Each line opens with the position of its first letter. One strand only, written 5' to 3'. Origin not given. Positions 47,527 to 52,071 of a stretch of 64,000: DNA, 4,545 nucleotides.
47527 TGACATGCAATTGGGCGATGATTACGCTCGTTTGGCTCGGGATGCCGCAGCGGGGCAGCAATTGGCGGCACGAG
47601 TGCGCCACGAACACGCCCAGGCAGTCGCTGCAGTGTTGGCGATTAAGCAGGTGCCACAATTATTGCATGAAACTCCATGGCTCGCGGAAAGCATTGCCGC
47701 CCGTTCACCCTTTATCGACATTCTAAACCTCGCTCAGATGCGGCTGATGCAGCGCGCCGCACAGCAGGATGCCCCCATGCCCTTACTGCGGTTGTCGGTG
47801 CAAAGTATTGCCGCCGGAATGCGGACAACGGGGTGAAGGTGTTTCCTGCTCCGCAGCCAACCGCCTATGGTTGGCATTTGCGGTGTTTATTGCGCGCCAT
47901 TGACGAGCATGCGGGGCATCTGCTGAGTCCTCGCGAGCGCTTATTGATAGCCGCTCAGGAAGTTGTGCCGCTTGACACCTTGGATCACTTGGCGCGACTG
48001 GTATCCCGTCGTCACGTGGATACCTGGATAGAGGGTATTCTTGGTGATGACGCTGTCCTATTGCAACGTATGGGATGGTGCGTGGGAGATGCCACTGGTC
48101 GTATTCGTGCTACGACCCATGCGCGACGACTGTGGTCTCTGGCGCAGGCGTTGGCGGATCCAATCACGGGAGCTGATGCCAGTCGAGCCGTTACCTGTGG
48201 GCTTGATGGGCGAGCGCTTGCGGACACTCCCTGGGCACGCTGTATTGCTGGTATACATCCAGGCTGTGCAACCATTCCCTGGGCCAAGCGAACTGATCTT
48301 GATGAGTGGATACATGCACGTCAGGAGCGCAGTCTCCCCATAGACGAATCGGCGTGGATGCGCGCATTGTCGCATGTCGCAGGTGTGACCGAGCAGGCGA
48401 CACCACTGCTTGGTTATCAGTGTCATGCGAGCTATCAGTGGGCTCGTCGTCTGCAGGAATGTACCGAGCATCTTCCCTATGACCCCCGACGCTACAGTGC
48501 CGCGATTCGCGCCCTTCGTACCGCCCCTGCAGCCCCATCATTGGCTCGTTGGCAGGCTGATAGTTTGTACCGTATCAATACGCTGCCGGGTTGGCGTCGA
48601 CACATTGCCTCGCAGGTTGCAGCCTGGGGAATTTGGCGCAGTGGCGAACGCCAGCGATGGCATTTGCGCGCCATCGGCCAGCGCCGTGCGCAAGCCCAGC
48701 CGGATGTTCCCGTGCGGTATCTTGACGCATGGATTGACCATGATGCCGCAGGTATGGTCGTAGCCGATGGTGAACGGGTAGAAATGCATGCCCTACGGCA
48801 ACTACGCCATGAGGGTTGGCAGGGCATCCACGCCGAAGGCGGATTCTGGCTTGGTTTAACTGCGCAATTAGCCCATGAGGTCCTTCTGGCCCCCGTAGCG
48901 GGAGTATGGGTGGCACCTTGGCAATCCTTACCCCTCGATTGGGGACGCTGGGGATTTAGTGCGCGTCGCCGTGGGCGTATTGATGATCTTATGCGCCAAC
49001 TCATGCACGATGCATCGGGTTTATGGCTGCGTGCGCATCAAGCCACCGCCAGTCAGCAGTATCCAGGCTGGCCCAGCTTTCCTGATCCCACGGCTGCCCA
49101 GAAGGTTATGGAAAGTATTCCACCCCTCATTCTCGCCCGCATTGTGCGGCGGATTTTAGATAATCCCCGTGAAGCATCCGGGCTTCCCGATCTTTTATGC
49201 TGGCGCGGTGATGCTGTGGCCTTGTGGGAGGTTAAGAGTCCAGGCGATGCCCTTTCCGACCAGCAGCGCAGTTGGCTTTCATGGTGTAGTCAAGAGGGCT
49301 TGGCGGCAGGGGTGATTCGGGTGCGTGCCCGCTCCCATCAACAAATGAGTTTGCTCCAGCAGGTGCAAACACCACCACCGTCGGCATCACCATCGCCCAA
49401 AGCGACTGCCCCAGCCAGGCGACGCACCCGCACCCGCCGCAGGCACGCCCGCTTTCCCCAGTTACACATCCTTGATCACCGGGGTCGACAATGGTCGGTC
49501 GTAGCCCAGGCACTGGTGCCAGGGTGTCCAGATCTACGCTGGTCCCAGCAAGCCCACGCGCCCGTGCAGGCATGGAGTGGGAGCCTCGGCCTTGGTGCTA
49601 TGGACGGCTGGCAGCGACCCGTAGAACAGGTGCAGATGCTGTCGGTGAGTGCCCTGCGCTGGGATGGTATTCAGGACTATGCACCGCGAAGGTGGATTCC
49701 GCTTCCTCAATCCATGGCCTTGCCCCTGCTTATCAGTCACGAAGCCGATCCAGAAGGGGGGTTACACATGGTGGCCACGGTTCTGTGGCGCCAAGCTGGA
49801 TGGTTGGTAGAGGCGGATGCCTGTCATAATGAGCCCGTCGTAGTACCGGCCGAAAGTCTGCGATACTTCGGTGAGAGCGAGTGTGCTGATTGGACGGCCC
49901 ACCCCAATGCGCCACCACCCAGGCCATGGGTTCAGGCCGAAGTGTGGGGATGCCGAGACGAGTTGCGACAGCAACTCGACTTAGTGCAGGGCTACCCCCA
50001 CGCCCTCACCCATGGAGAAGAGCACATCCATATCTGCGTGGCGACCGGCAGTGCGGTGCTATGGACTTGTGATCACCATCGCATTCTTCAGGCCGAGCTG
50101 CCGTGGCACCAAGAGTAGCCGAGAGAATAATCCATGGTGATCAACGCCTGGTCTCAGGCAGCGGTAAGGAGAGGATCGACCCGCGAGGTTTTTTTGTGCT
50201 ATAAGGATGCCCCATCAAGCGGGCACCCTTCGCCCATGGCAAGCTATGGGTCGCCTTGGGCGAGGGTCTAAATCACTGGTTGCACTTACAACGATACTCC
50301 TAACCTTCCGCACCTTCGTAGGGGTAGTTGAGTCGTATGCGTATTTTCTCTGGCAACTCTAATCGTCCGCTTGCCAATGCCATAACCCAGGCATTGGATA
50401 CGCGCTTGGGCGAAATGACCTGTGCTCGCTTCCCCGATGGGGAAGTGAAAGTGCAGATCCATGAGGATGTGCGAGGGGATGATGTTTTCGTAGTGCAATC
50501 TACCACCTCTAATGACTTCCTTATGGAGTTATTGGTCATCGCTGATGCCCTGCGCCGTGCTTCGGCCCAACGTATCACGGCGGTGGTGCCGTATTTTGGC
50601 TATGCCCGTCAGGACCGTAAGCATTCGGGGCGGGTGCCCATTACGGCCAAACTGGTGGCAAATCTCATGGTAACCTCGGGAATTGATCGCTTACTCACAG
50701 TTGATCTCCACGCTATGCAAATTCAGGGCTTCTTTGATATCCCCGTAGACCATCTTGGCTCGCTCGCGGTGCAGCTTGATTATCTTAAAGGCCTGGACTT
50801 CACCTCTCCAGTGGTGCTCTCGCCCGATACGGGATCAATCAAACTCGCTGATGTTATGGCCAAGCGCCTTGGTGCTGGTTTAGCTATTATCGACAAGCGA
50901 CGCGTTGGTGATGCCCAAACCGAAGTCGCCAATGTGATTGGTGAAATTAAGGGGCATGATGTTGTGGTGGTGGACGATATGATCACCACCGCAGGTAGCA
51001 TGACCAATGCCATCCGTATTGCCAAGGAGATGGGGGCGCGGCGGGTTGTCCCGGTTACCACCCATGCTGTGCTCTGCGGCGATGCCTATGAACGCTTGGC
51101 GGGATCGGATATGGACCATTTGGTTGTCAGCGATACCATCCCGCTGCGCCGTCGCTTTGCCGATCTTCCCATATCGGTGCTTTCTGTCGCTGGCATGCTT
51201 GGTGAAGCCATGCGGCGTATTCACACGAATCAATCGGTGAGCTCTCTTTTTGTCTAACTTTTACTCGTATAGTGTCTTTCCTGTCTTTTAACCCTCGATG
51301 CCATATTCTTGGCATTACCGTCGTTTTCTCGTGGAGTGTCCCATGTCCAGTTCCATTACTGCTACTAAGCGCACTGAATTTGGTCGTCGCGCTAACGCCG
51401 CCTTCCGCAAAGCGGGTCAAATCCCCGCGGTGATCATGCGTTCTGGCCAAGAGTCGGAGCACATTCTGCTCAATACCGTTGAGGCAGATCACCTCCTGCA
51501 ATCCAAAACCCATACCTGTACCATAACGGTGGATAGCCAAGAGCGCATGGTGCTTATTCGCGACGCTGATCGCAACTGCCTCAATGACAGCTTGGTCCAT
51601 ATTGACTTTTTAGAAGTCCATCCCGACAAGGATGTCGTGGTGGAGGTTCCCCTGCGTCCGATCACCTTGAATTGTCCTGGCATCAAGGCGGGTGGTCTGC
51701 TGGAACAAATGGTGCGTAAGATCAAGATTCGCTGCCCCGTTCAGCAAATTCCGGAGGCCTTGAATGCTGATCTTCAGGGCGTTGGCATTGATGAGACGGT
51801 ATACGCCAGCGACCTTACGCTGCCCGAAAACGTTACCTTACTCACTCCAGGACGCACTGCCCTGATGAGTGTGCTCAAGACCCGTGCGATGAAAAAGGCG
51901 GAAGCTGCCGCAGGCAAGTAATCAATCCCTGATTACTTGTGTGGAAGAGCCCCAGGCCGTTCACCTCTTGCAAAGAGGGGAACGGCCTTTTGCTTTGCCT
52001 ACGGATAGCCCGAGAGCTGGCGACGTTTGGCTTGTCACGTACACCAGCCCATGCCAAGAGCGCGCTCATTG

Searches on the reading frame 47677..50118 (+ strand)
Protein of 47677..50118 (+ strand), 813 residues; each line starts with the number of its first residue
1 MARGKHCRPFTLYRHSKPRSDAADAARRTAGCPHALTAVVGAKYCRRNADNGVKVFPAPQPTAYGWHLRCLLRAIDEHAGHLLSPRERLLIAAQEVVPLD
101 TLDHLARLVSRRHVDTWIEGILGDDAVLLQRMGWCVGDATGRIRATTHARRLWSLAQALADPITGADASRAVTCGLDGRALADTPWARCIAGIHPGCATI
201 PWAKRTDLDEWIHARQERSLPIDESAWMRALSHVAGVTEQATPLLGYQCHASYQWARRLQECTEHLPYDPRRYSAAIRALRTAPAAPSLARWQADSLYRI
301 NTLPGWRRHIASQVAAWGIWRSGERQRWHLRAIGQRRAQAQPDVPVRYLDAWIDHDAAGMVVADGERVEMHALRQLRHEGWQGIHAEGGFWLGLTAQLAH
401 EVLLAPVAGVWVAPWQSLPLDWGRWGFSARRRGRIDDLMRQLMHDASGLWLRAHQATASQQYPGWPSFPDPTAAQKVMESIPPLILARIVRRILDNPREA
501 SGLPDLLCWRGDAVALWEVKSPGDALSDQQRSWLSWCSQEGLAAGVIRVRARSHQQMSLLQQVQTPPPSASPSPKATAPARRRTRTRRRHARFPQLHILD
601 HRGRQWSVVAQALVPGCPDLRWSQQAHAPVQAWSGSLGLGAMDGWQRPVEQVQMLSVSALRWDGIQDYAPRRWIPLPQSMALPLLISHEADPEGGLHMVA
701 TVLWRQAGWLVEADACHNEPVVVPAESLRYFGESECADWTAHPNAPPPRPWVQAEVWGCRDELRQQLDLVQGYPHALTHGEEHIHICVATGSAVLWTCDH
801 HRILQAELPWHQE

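Call 98: search_protein_families(library=pfam, proteins=[window:47677-50118:+], max_evalue=0.0001)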
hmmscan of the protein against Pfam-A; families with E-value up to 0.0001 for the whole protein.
window:47677-50118:+ (813 aa): 1 family
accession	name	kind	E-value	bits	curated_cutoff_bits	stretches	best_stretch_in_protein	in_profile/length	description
PF08774.17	VRR_NUC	-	5e-13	49.6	23.8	1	455-550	17-115/116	VRR-NUC domain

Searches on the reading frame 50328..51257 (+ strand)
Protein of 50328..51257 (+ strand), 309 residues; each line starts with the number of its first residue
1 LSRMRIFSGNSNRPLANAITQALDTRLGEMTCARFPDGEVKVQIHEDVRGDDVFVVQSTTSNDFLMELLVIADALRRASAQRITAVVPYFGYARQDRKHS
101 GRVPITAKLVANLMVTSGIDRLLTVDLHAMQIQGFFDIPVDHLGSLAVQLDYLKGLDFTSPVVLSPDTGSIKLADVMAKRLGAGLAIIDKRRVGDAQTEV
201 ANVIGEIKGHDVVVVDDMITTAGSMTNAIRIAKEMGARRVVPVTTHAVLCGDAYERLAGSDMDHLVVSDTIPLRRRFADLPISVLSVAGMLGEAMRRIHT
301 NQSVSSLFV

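Call 98: search_protein_families(library=pfam, proteins=[window:50328-51257:+], max_evalue=0.0001)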
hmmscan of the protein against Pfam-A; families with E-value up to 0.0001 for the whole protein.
window:50328-51257:+ (309 aa): 3 families
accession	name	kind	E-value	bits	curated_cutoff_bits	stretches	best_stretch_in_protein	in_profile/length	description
PF13793.12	Pribosyltran_N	-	3e-51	172.6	25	1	4-118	1-117/117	N-terminal domain of ribose phosphate pyrophosphokinase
PF14572.12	Pribosyl_synth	-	1e-20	74.9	27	1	201-308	75-183/184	Phosphoribosyl synthetase-associated domain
PF00156.33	Pribosyltran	-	3.6e-17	62.5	26.3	1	147-247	19-125/158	Phosphoribosyl transferase domain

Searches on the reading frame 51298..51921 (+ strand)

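Call 98: search_protein_families(library=pfam, proteins=[window:51298-51921:+], max_evalue=0.0001)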
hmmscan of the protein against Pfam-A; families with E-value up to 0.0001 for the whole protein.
window:51298-51921:+ (207 aa): 2 families
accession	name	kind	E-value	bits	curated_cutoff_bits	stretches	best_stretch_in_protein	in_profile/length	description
PF14693.11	Ribosomal_TL5_C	-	1.6e-20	73.7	27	1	113-195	2-83/84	Ribosomal protein TL5, C-terminal domain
PF01386.24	Ribosomal_L25p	-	4e-17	62.9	23.6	1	20-104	1-82/82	Ribosomal L25p family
